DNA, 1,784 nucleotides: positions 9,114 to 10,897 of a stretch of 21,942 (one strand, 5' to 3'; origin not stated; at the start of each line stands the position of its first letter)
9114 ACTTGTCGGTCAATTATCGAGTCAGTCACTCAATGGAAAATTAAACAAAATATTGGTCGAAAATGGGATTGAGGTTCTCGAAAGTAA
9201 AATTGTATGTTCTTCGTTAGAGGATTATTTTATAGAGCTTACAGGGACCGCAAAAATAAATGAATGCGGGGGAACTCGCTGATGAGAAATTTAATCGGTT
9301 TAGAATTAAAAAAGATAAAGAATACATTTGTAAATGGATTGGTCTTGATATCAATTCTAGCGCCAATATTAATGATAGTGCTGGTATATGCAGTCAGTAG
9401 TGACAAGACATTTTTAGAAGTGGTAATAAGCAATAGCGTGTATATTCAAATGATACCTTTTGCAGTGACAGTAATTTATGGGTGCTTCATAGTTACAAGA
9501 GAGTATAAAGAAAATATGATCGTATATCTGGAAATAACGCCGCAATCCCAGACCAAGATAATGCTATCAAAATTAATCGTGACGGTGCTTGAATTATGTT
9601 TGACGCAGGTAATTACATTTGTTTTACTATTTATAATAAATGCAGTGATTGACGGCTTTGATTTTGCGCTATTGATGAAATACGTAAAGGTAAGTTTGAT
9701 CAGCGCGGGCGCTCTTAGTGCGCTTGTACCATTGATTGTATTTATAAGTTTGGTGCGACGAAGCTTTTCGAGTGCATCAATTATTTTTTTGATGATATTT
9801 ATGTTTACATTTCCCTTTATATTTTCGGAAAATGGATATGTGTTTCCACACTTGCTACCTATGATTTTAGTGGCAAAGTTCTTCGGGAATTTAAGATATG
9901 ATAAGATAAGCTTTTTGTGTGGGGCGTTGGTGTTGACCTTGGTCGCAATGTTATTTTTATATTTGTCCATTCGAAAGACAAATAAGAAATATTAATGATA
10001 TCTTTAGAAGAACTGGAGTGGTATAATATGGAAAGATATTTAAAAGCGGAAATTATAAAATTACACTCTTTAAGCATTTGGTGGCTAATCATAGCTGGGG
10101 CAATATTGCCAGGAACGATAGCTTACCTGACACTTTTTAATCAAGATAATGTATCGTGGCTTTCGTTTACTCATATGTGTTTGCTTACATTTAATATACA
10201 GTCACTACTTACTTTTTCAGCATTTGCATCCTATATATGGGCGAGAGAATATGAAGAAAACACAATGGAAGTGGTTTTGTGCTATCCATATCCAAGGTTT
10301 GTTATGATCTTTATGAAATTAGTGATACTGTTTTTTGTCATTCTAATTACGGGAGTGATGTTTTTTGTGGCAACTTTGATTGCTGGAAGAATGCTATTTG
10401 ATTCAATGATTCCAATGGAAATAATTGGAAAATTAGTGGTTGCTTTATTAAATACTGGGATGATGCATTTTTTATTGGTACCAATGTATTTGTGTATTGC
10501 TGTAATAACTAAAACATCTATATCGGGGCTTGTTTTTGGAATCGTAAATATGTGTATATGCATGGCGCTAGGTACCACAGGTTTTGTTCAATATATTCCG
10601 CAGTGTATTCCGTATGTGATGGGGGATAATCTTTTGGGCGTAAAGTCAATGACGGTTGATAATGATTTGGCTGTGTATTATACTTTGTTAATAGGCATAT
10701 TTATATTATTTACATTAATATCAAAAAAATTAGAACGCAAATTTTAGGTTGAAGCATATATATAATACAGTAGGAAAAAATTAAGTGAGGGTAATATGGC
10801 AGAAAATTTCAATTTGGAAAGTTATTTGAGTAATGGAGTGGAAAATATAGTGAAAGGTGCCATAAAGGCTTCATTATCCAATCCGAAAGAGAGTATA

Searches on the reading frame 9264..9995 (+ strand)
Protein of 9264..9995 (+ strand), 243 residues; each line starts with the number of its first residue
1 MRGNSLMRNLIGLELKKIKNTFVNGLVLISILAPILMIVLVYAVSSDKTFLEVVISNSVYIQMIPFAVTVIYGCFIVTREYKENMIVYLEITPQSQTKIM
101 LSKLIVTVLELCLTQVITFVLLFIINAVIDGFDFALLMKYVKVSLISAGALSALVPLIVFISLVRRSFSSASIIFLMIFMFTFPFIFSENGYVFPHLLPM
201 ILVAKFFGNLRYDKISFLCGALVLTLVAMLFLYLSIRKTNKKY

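Call 3: search_protein_families(library=pfam, proteins=[window:9264-9995:+], max_evalue=0.01)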
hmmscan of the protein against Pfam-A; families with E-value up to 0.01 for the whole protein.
window:9264-9995:+ (243 aa): 1 family
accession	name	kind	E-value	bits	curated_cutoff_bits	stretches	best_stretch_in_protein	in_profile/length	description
PF12730.13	ABC2_membrane_4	-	2.2e-12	47.8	27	1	10-181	1-177/179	ABC-2 family transporter protein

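Call 4: search_protein_families(library=ncbifam, proteins=[window:9264-9995:+], max_evalue=0.01)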
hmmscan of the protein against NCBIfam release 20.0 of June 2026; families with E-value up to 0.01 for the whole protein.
window:9264-9995:+ (243 aa): 1 family
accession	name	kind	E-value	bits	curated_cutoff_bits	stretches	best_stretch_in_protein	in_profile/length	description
TIGR03732.1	lanti_perm_MutE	subfamily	9.2e-07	28.4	145.2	1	11-188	3-171/241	lantibiotic immunity ABC transporter MutE/EpiE family permease subunit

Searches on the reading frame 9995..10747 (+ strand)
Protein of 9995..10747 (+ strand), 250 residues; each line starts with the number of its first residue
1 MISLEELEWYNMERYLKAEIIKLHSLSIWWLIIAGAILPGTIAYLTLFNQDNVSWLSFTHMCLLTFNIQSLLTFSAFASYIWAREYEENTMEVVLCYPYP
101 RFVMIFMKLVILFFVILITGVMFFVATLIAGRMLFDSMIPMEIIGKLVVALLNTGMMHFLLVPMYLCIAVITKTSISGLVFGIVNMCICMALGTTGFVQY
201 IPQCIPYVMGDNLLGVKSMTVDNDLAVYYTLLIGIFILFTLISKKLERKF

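Call 3: search_protein_families(library=pfam, proteins=[window:9995-10747:+], max_evalue=0.01)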
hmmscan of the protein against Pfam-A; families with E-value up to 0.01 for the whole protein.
window:9995-10747:+ (250 aa): 3 families
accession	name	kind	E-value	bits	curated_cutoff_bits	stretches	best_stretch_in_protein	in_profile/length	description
PF12730.13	ABC2_membrane_4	-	5.5e-14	53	27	1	16-184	2-174/179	ABC-2 family transporter protein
PF20108.4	DUF6498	-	7.5e-05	22.5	23.7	1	49-138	102-192/207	Family of unknown function (DUF6498)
PF12679.13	ABC2_membrane_2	-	0.004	16.9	27.2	1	76-174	84-180/283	ABC-2 family transporter protein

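Call 4: search_protein_families(library=ncbifam, proteins=[window:9995-10747:+], max_evalue=0.01)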
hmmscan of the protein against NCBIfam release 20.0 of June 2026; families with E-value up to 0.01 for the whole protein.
window:9995-10747:+ (250 aa): 0 families

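Call 71: find_homologous_proteins(query=window:9995-10744:+, max_evalue=0.00001)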
Query window:9995-10744:+ (250 aa): 31 proteins with E <= 0.00001 among 802 candidates.
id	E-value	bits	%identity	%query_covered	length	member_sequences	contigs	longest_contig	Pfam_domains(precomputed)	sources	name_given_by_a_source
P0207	9.1e-154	528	98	100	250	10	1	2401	PF12730.14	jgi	-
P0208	3.5e-124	431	81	96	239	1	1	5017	PF12730.14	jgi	-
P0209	1.7e-123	429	80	96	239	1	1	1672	PF12730.14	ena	-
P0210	1.0e-111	391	72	96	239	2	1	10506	PF12730.14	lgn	-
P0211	3.3e-104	366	67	96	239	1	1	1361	PF12730.14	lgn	-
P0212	2.6e-97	343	64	96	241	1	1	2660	PF12730.14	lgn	-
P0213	1.4e-93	331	61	95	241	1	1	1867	PF12730.14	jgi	jgi:hypothetical protein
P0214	1.1e-92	328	61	95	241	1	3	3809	PF12730.14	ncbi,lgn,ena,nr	ncbi:MAG: ABC transporter permease [Herbinix sp.]|nr:ABC transporter permease [Herbinix sp.]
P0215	4.5e-92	326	62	95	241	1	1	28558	PF12730.14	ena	-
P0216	8.9e-91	322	59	95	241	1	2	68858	PF12730.14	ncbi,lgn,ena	-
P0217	2.8e-90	320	61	95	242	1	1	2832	PF12730.14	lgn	-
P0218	4.6e-90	320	59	95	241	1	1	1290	PF12730.14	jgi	jgi:bacitracin transport system permease protein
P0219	4.7e-90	320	61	95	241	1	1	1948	PF12730.14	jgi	jgi:hypothetical protein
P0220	7.2e-90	319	61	93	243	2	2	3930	PF12730.14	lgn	-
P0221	4.6e-89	316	61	94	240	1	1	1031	PF12730.14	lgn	-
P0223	2.9e-83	297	57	95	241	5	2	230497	PF12730.14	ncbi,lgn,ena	-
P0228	3.3e-59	219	49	91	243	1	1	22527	PF12730.14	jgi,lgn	jgi:bacitracin transport system permease protein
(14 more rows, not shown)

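Call 72: find_encoding_contigs(protein=P0216, flank=7000, max_places=2)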
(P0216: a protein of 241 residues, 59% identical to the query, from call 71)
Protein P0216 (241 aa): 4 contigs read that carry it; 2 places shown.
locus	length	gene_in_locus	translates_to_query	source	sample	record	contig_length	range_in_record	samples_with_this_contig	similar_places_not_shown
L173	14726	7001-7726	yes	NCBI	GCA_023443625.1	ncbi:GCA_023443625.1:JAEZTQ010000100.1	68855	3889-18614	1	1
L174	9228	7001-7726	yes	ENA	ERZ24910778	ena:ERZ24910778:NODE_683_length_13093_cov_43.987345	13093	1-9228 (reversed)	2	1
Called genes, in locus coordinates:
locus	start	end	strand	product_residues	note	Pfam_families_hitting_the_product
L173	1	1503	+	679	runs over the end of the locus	PF01823:MACPF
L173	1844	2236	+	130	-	PF03965:Penicillinase_R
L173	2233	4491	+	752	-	PF05569:Peptidase_M56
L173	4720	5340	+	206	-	PF00440:TetR_N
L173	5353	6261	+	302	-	PF00005:ABC_tran, PF13304:AAA_21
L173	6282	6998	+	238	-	PF12730:ABC2_membrane_4, PF10920:DUF2705 (weak)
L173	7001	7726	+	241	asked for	PF12730:ABC2_membrane_4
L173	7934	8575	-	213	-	PF19190:BACON_2 (weak), PF13004:BACON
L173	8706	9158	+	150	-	PF00583:Acetyltransf_1, PF13444:Acetyltransf_5 (weak), PF13673:Acetyltransf_10, PF13508:Acetyltransf_7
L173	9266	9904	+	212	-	PF00872:Transposase_mut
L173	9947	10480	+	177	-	PF00872:Transposase_mut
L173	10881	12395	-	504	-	PF22848:ASD1_dom, PF06964:Alpha-L-AF_C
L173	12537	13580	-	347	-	PF00356:LacI, PF00532:Peripla_BP_1, PF13407:Peripla_BP_4, PF13377:Peripla_BP_3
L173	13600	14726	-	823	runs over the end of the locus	PF18951:DUF5695 (faint)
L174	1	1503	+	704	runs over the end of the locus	PF01823:MACPF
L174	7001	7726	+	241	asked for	PF12730:ABC2_membrane_4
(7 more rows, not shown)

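Call 73: find_encoding_contigs(protein=P0223, flank=7000, max_places=2)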
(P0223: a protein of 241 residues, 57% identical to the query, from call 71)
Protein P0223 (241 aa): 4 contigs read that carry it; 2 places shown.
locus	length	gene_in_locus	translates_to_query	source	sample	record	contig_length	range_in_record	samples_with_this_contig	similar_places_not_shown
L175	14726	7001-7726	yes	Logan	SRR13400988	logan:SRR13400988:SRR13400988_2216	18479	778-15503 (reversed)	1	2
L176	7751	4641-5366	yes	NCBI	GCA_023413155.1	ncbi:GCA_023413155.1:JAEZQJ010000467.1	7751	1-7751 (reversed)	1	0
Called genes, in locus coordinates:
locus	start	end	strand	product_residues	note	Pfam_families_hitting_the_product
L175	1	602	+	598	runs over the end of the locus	PF05569:Peptidase_M56, PF00905:Transpeptidase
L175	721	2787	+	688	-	PF05223:MecA_N, PF03717:PBP_dimer, PF00905:Transpeptidase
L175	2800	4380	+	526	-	PF09479:Flg_new (weak)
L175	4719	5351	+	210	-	PF00440:TetR_N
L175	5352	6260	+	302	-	PF00005:ABC_tran, PF13304:AAA_21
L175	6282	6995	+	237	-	PF12730:ABC2_membrane_4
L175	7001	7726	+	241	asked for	PF12730:ABC2_membrane_4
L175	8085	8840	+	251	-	PF13407:Peripla_BP_4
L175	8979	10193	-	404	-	PF00764:Arginosuc_synth, PF20979:Arginosuc_syn_C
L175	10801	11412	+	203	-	PF02545:Maf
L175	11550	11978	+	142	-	PF13673:Acetyltransf_10, PF00583:Acetyltransf_1, PF13508:Acetyltransf_7, PF14542:Acetyltransf_CG (weak)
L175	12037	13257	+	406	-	PF01960:ArgJ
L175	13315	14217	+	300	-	PF00696:AA_kinase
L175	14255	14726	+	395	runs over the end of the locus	PF00202:Aminotran_3, PF00155:Aminotran_1_2 (faint)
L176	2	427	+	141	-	?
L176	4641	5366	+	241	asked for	PF12730:ABC2_membrane_4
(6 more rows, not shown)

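Call 74: find_encoding_contigs(protein=P0228, flank=7000, max_places=2)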
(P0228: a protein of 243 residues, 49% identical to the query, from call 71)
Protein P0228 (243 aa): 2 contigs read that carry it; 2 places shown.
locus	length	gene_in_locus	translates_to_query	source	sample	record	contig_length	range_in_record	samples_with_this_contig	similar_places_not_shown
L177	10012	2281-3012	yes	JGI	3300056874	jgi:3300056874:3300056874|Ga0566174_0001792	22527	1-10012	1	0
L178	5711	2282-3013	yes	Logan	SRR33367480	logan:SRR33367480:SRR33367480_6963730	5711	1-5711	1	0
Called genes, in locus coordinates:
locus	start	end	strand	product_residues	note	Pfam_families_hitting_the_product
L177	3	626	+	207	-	?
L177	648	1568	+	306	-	PF00005:ABC_tran, PF13304:AAA_21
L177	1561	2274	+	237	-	PF12730:ABC2_membrane_4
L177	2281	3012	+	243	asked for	PF12730:ABC2_membrane_4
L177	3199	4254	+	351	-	PF01628:HrcA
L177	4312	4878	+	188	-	PF01025:GrpE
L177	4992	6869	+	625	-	PF00012:HSP70, PF06723:MreB_Mbl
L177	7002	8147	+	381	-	PF00226:DnaJ, PF01556:DnaJ_C, PF00684:DnaJ_CXXCXGXG, PF27439:DnaJ_C_2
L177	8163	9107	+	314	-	PF06325:PrmA, PF05175:MTS, PF13489:Methyltransf_23 (weak), PF01728:FtsJ (faint), PF02475:TRM5-TYW2_MTfase (weak), PF12847:Methyltransf_18 (faint), PF13847:Methyltransf_31, PF13649:Methyltransf_25 (weak)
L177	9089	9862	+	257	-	PF20260:PUA_4, PF04452:Methyltrans_RNA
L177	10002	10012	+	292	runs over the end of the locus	PF03755:YicC-like_N, PF08340:YicC-like_C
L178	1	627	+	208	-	?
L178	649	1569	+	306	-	PF00005:ABC_tran, PF13304:AAA_21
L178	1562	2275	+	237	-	PF12730:ABC2_membrane_4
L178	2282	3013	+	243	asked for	PF12730:ABC2_membrane_4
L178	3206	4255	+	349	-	PF01628:HrcA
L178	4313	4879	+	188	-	PF01025:GrpE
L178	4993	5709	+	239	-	?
